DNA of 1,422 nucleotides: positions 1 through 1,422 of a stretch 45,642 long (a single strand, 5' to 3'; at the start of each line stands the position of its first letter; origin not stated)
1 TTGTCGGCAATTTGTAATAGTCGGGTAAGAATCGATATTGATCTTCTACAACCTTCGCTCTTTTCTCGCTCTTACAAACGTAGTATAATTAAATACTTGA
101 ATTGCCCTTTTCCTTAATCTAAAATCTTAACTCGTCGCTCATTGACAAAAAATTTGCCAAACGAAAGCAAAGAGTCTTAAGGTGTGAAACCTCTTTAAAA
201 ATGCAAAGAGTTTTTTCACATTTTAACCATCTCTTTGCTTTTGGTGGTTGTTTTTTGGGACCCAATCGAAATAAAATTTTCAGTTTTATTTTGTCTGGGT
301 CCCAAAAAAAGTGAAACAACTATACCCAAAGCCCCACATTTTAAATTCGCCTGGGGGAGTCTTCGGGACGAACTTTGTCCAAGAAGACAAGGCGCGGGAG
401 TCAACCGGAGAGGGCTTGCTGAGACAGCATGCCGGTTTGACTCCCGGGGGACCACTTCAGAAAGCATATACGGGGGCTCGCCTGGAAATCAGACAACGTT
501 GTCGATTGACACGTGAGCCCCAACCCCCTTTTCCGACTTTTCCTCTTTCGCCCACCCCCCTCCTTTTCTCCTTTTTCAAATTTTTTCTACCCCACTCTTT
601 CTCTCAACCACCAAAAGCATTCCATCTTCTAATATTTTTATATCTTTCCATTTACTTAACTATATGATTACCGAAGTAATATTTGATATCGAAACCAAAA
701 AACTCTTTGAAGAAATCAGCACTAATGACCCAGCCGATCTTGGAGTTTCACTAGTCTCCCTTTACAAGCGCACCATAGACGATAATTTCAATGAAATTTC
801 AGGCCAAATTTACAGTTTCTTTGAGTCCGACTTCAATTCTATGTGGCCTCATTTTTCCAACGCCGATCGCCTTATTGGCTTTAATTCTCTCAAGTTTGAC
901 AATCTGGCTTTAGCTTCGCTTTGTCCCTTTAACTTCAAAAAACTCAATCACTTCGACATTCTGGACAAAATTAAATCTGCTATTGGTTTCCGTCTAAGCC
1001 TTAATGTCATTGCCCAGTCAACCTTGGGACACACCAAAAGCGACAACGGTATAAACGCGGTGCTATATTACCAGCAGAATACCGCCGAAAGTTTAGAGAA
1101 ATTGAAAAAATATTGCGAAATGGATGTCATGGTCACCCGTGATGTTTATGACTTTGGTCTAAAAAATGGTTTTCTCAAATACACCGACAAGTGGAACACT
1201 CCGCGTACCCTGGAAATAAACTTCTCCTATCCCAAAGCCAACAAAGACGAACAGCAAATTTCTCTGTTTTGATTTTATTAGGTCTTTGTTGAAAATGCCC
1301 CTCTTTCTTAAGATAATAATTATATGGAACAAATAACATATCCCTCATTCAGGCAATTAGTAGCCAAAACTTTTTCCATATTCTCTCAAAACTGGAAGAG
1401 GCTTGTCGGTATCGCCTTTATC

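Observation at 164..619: Large unexplained structured non-coding element closed by a perfect 15-bp long-range helix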

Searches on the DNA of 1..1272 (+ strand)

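Call 4: search_rna_families(source=window, start=1, end=900, threshold=evalue, max_evalue=10, show_alignments=5)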
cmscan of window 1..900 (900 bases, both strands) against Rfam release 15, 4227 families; matches with E-value up to 10: 29.
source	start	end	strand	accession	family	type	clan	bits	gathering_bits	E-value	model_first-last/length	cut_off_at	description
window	251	309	+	RF04128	MIR8562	Gene; miRNA;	-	26.8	211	0.012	1-242/242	no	MIR8562 microRNA precursor family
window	197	305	-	RF02815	Lig_thermometer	Cis-reg; thermoregulator;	-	26.4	51.5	0.19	1-205/205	no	Lig 5' UTR thermometer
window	155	303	-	RF02315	TtnuHACA8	Gene; snRNA; snoRNA; HACA-box;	-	25.8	50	0.15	1-130/130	no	Tetrahymena snoRNA TtnuHACA8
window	235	334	+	RF04205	MIR2606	Gene; miRNA;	-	24.4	139.7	0.48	1-165/165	no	MIR2606 microRNA precursor family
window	254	307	+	RF04174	MIR4208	Gene; miRNA;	-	23.4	140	0.56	1-191/191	no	MIR4208 microRNA precursor family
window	254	308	+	RF03973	mir-5615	Gene; miRNA;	-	22.4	82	0.1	1-61/61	no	mir-5615 microRNA precursor family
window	192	324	-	RF02058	STnc400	Gene;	-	21.6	80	0.17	1-125/125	no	Gammaproteobacterial sRNA STnc400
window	240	330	+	RF04209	MIR7533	Gene; miRNA;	-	21.4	230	0.08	1-249/249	no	MIR7533 microRNA precursor family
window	185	316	-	RF01584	snoR03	Gene; snRNA; snoRNA; HACA-box;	-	20.7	80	7.1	1-163/163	no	small nucleolar RNA snoR03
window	235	334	-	RF04205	MIR2606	Gene; miRNA;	-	20.6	139.7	3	1-165/165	no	MIR2606 microRNA precursor family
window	232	332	+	RF04097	MIR2630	Gene; miRNA;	-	20.3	144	0.18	17-212/229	no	MIR2630 microRNA precursor family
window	160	324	+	RF02365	Yfr17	Gene; sRNA;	-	20.1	50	0.39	1-264/264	no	Cyanobacterial functional RNA 17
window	252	308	-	RF04223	MIR2619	Gene; miRNA;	-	19.7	113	0.048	33-170/202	no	MIR2619 microRNA precursor family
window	163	292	+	RF02384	FasX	Gene; sRNA;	-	19.5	100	1.1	1-205/205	no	FasX small RNA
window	253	309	+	RF04127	MIR8007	Gene; miRNA;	-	19.4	195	0.41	1-226/226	no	MIR8007 microRNA precursor family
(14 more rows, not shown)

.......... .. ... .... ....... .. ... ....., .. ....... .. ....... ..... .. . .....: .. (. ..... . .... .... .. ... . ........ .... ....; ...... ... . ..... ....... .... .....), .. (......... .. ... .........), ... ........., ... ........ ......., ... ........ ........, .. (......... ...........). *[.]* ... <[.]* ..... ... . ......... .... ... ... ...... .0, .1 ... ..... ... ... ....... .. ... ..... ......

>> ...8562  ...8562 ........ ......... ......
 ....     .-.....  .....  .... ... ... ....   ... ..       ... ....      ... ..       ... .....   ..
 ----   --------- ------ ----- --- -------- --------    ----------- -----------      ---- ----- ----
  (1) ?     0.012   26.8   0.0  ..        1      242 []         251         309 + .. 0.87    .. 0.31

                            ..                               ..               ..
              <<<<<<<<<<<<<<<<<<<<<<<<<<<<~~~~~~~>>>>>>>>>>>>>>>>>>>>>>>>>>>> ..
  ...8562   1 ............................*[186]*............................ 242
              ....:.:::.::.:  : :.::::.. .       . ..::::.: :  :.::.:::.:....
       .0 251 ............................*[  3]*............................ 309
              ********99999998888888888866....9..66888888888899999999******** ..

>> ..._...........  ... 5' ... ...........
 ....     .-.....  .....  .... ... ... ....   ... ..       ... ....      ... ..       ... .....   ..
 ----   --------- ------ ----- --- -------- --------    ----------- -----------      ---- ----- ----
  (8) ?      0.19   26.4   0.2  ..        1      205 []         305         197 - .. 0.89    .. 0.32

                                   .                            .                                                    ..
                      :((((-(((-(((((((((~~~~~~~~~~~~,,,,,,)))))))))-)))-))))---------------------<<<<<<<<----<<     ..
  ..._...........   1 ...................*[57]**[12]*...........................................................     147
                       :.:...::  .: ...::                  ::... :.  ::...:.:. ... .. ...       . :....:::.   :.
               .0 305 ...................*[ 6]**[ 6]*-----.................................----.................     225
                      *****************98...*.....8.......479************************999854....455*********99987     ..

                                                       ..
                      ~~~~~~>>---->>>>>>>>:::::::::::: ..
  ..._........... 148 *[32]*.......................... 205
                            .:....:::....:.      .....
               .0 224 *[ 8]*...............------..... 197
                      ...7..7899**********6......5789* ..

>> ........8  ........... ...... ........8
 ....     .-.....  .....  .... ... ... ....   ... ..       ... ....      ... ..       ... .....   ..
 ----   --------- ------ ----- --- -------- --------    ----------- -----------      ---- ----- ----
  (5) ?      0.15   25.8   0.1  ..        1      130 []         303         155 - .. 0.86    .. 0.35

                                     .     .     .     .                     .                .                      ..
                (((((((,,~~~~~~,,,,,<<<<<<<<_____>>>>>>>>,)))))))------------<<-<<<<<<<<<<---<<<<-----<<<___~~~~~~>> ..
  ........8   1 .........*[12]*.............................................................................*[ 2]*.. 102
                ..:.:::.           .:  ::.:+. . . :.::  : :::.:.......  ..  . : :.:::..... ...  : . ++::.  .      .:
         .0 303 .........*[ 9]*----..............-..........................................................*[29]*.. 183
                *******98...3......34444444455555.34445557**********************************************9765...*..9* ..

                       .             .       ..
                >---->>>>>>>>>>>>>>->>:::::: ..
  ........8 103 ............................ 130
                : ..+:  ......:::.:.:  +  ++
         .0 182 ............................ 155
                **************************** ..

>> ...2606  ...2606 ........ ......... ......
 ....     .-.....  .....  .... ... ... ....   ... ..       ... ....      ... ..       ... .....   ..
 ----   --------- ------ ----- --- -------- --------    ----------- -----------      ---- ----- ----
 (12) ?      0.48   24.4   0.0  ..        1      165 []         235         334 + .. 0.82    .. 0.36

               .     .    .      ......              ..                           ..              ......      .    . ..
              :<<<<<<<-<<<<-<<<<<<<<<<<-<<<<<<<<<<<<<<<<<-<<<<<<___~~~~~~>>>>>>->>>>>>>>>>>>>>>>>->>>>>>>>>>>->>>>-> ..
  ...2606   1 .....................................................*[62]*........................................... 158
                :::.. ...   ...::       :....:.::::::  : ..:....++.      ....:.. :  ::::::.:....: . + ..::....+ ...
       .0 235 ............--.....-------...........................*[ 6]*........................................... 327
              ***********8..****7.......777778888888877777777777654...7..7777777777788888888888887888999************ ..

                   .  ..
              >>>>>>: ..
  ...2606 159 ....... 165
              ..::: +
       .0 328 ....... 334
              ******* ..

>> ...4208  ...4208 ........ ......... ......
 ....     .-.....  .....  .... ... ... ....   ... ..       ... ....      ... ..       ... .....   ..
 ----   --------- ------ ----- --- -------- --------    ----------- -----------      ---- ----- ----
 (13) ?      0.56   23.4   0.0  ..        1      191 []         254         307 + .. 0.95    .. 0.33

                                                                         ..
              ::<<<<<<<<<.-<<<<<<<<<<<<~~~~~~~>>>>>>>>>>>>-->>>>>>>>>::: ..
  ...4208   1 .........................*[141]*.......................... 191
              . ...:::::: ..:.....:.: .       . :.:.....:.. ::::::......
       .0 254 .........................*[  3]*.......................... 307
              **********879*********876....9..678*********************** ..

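Call 74: search_rna_families(sources=[L121, L124, L132, L007], threshold=evalue, max_evalue=1)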
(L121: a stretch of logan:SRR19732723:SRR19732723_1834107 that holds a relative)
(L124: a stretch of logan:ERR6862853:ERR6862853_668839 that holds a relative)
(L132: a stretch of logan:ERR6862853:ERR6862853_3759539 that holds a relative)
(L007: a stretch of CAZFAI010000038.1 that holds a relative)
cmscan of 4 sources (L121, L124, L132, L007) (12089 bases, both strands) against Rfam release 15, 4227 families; matches with E-value up to 1: 1.
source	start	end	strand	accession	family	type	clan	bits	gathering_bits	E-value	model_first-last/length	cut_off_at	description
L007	726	993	+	RF02250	Six3os1_5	Gene; lncRNA;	-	22.3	50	0.031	1-272/272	no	Six3os1 conserved region 5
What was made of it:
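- On Any Rfam 15 family (including RNase P, tmRNA, SRP, 6S, T-box, riboswitches, OLE, ROOL, GOLLD, HEARO, raiA): Nothing relevant in L121, L124, L132 or L007 (call 74).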

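Call 76: build_rna_model(alignment_id=A7, structure=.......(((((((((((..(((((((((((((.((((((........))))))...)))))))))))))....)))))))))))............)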
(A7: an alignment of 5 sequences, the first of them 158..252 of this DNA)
Model R1 built from alignment A7 (5 sequences, 97 columns); structure: as given.
model positions 93; base pairs 30; branch points 0; effective number of sequences 1.36; information 0.614 bits per position. Calibrated on 0.2 Mb of random sequence (short: E-values are rough).
structure used (alignment columns):
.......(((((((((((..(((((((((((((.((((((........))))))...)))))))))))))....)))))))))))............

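Call 77: search_with_rna_model(model_id=R1, sources=[window, L004, L005, L122, L125, L126, L127, L128, L129, L130, L002, L121, L123, L131, L007], max_evalue=10)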
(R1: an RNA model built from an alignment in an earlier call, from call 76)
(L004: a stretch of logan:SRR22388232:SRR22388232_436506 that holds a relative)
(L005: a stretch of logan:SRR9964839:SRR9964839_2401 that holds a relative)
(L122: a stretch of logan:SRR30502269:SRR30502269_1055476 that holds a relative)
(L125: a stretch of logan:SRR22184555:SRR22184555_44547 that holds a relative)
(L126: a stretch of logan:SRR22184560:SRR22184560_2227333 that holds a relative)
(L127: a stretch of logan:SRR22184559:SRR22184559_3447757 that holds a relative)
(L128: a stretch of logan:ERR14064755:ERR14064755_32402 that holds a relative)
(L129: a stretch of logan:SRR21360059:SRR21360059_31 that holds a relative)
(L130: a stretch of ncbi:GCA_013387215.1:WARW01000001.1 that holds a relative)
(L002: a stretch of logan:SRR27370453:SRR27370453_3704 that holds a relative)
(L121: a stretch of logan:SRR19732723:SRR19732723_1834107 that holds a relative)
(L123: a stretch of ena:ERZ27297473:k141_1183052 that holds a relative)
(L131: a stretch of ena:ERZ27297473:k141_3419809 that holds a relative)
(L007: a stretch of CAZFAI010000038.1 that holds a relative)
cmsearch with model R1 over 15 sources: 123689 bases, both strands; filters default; matches with E-value up to 10: 14.
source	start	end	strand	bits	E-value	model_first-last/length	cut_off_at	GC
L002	3478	3571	+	101.7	2e-21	1-93/93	no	0.35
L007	3600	3693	-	101.7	2e-21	1-93/93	no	0.35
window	158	252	+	101.1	2.7e-21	1-93/93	no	0.34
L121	100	190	+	95.8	5e-20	1-93/93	no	0.4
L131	2412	2503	+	92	3.9e-19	1-93/93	no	0.34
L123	2400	2490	+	85.6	1.3e-17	1-93/93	no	0.35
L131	2407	2498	-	38.8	1.6e-06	1-93/93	no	0.32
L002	3473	3566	-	31.3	9.6e-05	1-93/93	no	0.35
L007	3605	3698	+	31.3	9.6e-05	1-93/93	no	0.35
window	153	247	-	31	0.00011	1-93/93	no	0.35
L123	2395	2485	-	30.4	0.00016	1-93/93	no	0.32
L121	95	185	-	28.2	0.00052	1-93/93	no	0.4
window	43334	43361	-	12.1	3.6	30-57/93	no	0.54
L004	4571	4610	-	10.7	7.6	1-93/93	no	0.25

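Call 81: search_dna_similar(query=window:90-663:+, collection=phages, mode=distant, max_evalue=0.001, max_rows=10)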
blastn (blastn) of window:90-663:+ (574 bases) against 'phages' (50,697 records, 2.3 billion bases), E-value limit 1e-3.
No match.

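Call 82: search_dna_similar(query=window:90-663:+, collection=plasmids, mode=distant, max_evalue=0.001, max_rows=10)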
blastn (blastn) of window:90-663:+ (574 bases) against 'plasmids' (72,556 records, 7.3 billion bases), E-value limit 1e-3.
No match.
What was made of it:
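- On Miniature inverted-repeat element (MITE) or insertion sequence: No match in phage or plasmid collections (calls 81, 82).
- Tried and rejected: Phage and plasmid blastn: no match (calls 81, 82).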

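Call 85: search_with_rna_model(model_id=R1, sources=[L133], max_evalue=10)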
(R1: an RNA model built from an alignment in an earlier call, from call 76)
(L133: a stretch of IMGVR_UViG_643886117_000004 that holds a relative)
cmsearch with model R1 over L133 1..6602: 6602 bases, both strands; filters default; matches with E-value up to 10: 0.
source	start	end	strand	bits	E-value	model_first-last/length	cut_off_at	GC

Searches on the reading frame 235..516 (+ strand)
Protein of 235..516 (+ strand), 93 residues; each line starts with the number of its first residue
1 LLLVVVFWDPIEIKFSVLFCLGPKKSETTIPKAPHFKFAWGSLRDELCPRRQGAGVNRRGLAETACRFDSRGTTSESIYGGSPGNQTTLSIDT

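Call 12: search_protein_families(library=pfam, proteins=[window:235-516:+], max_evalue=0.01)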
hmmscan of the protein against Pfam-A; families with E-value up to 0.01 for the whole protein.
window:235-516:+ (93 aa): 0 families
